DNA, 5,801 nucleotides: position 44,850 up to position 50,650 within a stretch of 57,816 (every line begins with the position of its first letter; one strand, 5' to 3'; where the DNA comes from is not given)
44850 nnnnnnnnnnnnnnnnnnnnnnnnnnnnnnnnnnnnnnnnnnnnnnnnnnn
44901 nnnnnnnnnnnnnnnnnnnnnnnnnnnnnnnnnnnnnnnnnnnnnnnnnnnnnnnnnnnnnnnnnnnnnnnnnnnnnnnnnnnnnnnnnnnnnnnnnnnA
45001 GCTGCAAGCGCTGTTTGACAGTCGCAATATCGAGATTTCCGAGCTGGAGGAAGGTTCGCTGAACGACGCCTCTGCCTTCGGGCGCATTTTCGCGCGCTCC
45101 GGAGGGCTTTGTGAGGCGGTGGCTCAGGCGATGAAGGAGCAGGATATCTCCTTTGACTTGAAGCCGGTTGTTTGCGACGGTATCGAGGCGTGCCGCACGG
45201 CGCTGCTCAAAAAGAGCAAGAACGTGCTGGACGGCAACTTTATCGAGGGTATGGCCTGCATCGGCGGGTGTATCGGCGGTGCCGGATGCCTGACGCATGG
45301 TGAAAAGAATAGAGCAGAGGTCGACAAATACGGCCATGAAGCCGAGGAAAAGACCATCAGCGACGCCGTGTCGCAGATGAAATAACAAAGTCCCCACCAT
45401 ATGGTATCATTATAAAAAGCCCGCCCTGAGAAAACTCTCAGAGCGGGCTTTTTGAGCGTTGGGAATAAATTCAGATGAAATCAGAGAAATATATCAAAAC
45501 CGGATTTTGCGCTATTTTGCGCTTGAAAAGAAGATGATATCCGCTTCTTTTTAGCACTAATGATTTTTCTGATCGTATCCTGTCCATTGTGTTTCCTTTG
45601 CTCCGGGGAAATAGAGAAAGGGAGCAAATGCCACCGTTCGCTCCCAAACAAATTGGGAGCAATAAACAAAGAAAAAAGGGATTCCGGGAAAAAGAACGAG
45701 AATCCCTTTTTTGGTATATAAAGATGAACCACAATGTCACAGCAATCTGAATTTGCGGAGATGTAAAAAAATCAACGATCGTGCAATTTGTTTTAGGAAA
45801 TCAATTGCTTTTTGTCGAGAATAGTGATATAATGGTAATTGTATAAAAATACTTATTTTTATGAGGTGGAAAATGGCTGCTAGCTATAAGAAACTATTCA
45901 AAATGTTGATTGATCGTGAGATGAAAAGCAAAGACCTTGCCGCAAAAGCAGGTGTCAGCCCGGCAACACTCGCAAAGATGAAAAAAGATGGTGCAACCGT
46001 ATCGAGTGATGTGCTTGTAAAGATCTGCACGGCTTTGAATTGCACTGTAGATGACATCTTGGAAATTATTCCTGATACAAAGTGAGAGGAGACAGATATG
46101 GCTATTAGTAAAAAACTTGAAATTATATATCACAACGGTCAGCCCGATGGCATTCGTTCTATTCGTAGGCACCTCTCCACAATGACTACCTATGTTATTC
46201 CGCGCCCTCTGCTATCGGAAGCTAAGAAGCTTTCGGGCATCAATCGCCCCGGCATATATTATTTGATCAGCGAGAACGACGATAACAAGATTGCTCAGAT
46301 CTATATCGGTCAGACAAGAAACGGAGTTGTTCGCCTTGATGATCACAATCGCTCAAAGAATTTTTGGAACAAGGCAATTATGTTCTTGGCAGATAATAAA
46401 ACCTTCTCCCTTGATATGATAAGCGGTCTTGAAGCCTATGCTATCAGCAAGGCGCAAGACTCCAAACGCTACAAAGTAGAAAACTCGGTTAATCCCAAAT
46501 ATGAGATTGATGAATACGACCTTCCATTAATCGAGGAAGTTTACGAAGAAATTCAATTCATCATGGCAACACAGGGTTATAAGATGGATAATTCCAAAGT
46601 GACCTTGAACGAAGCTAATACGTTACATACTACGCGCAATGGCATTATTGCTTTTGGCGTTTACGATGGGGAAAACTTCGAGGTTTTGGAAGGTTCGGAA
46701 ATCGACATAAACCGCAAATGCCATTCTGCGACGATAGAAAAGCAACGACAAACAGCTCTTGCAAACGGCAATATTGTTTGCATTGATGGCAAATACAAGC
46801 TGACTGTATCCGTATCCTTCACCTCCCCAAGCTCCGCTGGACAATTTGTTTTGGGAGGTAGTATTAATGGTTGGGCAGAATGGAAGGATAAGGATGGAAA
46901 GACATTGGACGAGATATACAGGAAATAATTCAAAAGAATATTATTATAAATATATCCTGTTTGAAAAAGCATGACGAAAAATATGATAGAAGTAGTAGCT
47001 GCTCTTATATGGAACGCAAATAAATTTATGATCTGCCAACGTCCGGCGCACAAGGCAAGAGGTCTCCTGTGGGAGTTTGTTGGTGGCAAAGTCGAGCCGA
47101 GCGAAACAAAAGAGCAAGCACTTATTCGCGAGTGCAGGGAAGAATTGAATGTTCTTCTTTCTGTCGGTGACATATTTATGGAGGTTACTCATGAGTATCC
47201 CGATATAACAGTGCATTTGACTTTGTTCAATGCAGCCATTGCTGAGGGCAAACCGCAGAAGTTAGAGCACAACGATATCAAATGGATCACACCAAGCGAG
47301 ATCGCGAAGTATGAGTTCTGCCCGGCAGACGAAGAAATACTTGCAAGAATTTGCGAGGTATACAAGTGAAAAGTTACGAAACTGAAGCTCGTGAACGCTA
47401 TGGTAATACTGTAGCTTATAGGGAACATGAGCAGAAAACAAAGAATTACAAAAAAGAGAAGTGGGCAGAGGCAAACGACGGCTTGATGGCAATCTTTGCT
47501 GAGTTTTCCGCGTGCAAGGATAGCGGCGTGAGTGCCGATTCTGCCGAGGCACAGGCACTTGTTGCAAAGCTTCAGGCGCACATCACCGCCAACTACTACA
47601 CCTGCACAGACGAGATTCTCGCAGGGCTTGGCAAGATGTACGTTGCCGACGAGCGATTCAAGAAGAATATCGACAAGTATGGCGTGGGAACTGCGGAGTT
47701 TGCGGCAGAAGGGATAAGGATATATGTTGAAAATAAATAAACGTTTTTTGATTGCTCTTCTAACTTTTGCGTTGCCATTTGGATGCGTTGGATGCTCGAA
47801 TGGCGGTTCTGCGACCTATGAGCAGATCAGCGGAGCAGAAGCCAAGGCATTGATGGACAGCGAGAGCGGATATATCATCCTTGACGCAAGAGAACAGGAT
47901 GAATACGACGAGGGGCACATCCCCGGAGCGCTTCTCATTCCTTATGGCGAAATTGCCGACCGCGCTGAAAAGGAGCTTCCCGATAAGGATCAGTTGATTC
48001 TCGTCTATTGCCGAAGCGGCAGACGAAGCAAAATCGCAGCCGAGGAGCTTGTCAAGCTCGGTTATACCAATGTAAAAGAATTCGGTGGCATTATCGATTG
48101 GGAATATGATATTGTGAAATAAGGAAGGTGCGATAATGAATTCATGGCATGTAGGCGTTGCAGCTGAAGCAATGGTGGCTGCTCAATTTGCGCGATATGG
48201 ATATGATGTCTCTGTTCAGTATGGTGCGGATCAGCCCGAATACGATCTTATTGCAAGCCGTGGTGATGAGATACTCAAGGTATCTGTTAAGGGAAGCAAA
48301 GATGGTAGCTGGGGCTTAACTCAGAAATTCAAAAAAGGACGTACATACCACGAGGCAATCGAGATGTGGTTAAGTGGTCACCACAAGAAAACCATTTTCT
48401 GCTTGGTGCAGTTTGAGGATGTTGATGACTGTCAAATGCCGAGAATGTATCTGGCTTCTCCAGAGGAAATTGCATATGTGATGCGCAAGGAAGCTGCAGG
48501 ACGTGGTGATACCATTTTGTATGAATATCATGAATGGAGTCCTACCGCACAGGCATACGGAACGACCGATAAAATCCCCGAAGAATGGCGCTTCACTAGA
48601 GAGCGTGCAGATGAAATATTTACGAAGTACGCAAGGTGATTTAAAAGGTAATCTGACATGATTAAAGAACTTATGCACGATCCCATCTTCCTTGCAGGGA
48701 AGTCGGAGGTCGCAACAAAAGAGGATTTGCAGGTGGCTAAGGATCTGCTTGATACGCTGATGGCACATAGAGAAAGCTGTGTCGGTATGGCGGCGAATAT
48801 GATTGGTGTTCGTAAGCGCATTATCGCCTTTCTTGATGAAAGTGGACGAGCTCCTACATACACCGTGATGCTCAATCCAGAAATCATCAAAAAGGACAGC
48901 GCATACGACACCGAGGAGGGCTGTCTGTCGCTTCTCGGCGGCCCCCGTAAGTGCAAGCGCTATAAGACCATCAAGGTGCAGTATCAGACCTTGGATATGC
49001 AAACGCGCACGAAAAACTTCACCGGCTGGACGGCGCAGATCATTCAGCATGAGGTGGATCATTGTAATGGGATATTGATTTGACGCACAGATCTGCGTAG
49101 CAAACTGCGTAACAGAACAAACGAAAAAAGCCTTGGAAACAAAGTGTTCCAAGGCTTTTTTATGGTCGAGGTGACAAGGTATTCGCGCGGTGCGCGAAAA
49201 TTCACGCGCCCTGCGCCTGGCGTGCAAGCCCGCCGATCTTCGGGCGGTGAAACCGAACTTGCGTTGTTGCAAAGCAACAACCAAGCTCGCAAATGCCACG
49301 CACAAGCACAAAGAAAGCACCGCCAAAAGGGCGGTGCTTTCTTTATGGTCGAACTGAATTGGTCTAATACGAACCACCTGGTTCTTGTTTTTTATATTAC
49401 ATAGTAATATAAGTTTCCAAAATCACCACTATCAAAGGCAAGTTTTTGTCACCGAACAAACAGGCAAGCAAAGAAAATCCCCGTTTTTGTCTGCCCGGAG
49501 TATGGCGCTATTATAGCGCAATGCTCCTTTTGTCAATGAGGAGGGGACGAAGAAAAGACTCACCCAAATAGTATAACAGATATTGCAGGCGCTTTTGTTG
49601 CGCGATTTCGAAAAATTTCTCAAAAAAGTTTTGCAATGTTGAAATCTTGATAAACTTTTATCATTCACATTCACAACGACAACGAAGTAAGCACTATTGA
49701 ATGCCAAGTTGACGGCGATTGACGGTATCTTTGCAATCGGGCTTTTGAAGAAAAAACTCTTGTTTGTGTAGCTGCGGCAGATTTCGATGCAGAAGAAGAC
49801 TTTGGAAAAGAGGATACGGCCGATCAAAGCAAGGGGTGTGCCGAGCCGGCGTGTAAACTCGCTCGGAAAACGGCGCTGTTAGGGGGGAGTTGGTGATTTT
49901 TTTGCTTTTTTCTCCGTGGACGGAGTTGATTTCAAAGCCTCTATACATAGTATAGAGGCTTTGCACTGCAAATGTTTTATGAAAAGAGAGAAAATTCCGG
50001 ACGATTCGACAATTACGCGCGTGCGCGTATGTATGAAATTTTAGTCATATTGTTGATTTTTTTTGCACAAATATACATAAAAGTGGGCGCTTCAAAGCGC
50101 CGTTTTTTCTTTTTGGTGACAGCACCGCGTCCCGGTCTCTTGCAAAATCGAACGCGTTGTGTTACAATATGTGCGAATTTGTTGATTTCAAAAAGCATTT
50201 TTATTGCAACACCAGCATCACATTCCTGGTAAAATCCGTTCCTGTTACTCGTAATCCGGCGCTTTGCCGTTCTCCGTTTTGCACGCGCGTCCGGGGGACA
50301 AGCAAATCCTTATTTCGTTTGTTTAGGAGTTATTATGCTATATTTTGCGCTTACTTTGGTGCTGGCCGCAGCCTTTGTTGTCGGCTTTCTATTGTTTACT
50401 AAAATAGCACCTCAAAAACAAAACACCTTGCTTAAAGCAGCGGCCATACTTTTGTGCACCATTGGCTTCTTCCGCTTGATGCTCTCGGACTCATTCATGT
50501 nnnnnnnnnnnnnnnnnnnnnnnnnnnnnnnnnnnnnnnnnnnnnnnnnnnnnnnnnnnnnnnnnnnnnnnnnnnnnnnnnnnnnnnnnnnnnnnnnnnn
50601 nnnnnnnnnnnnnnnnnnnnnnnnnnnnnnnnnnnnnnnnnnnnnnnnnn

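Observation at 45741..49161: AT-rich seven-gene cassette (XRE, GIY-YIG/DUF4357, Nudix, TipAS, rhodanese, PD-(D/E)xK-like, divergent Def) that matches no named system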

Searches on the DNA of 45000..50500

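Call 12: search_rna_families(source=window, start=45000, end=50500, threshold=evalue, max_evalue=1)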
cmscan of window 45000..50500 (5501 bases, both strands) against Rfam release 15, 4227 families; matches with E-value up to 1: 6.
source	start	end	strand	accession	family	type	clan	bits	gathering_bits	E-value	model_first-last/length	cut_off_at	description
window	49308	49416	+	RF01796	frnS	Gene; sRNA;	-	25.6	60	0.35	1-119/119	no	Fumarate/nitrate reductase regulator sRNA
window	49309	49469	-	RF00022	GcvB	Gene;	-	23.8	42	0.036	1-204/204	no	GcvB RNA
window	45413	45498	-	RF00512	Leu_leader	Cis-reg; leader;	-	22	50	0.35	1-148/148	no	Leucine operon leader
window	49310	49343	+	RF02744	Rev39_5p_UTR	Cis-reg;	-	16.7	88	0.11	193-228/300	no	Soft rot Enterobacteriaceae Rev 39 5'UTR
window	49311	49346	-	RF02377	SurA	Gene; sRNA;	-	15.6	100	0.7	241-277/279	no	SurA sRNA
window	49124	49160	+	RF02744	Rev39_5p_UTR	Cis-reg;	-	15.1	88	0.36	193-228/300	no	Soft rot Enterobacteriaceae Rev 39 5'UTR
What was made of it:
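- Tried and rejected: Rfam on 45000-50500 gave only sub-threshold hits on terminator hairpins (call 12).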

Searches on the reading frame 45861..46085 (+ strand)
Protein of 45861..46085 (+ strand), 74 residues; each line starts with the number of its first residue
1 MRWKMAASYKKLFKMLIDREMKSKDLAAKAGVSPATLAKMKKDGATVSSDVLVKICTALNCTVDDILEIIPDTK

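Call 4: search_protein_families(library=pfam, proteins=[window:45861-46085:+], max_evalue=0.01)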
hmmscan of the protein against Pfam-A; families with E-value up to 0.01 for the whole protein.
window:45861-46085:+ (74 aa): 3 families
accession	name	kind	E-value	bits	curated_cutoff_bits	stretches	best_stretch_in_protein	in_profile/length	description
PF13443.12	HTH_26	-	2.4e-20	73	22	1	11-72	1-63/63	Cro/C1-type HTH DNA-binding domain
PF01381.28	HTH_3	-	2.5e-09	37.5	23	1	19-66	8-55/55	Helix-turn-helix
PF13560.12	HTH_31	-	0.004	17.9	27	1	21-65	15-60/64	Helix-turn-helix domain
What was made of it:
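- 45861..46085 (+): g1, a 74-aa XRE/Cro-C1 HTH regulator. It is a backbone gene of the integrative-element family and the probable repressor of the cassette promoter. Pfam HTH_26, 2e-20 (call 4).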

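Call 5: search_protein_families(library=padloc, proteins=[window:45861-46085:+], max_evalue=0.1)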
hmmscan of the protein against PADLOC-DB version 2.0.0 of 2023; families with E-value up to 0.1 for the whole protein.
window:45861-46085:+ (74 aa): 10 families
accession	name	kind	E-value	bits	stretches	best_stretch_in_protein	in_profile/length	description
PDLC02926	HTH_VI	-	5.6e-06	24.5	1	19-64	13-58/92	-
PDLC03946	RmrA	-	8.4e-05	19.5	1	18-62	13-57/357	-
PDLC04775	PDC-M69A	-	0.00018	20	1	10-68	10-68/113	-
PDLC04762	PDC-M64C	-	0.00038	18.5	1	11-64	31-84/97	-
PDLC03951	RmrA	-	0.0014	15.7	1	10-71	11-72/400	-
PDLC04142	capH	-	0.0024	16.9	1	14-70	13-69/103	capH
PDLC03955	RmrA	-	0.0056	14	1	19-63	32-76/371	-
PDLC04758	PDC-M64B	-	0.0081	14.6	1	10-63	33-86/123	-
PDLC03949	RmrA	-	0.013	12.4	1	19-63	14-58/363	-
PDLC04133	mad1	-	0.025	12.9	1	21-40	6-25/60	mads_1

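Call 6: search_protein_families(library=ncbifam, proteins=[window:45861-46085:+], max_evalue=0.01)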
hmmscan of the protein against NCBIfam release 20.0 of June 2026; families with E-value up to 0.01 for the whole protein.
window:45861-46085:+ (74 aa): 8 families
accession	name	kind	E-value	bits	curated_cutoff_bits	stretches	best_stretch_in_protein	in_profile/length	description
NF000090.1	trans_reg_VanU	equivalog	6.7e-18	64.7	150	1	5-73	1-68/75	glycopeptide resistance transcriptional regulator VanU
NF006015.0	PRK08154.1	subfamily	5e-06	25.9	204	1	18-68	41-91/314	anaerobic benzoate catabolism transcriptional regulator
NF010465.0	PRK13890.1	equivalog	5.8e-06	26.4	96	1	10-68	8-66/121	conjugal transfer protein TrbA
NF041951.1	phage_RstR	subfamily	0.00041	20.6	80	1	10-67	5-62/108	RstR family transcriptional repressor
TIGR02607.1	antidote_HigA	equivalog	0.0018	18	47.7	1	18-64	18-64/81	HigA family addiction module antitoxin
TIGR03070.1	couple_hipB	subfamily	0.0025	17.7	71.65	1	24-62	19-57/58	type II toxin-antitoxin system Y4mF family antitoxin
NF047948.1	male_kill_WMK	equivalog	0.0039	16.7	300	1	11-67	166-222/300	WO male-killing family protein Wmk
NF041575.1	antitoxPezA_Strep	equivalog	0.0078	16.2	290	1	18-67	12-61/158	type II toxin-antitoxin system antitoxin PezA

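Call 80: search_protein_families(library=phrogs, proteins=[window:45861-46082:+], max_evalue=0.001)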
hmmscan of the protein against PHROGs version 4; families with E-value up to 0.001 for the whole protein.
window:45861-46082:+ (74 aa): 10 families
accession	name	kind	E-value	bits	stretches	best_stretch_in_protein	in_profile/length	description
phrog_3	-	transcription regulation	3.1e-09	38.1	1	3-69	84-148/430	transcriptional repressor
phrog_8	-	transcription regulation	5.8e-09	36.9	1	14-70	160-219/346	transcriptional regulator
phrog_7241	-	transcription regulation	7.8e-08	33.4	1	18-67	72-121/122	transcriptional regulator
phrog_4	-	transcription regulation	1e-06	29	1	9-67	138-192/400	transcriptional repressor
phrog_4583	-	transcription regulation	6.9e-05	23.8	1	23-68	26-71/81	transcriptional repressor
phrog_2328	-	transcription regulation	0.00013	22.8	1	16-67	24-75/128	transcriptional repressor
phrog_25914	-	DNA, RNA and nucleotide metabolism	0.00027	22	1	24-72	42-90/96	HTH DNA binding protein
phrog_2439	-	transcription regulation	0.0005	20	1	11-63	11-63/367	transcriptional regulator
phrog_2538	-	head and packaging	0.00079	20.5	1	7-44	5-42/129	terminase small subunit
phrog_18815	-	unknown function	0.0008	20.7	1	10-61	4-54/165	-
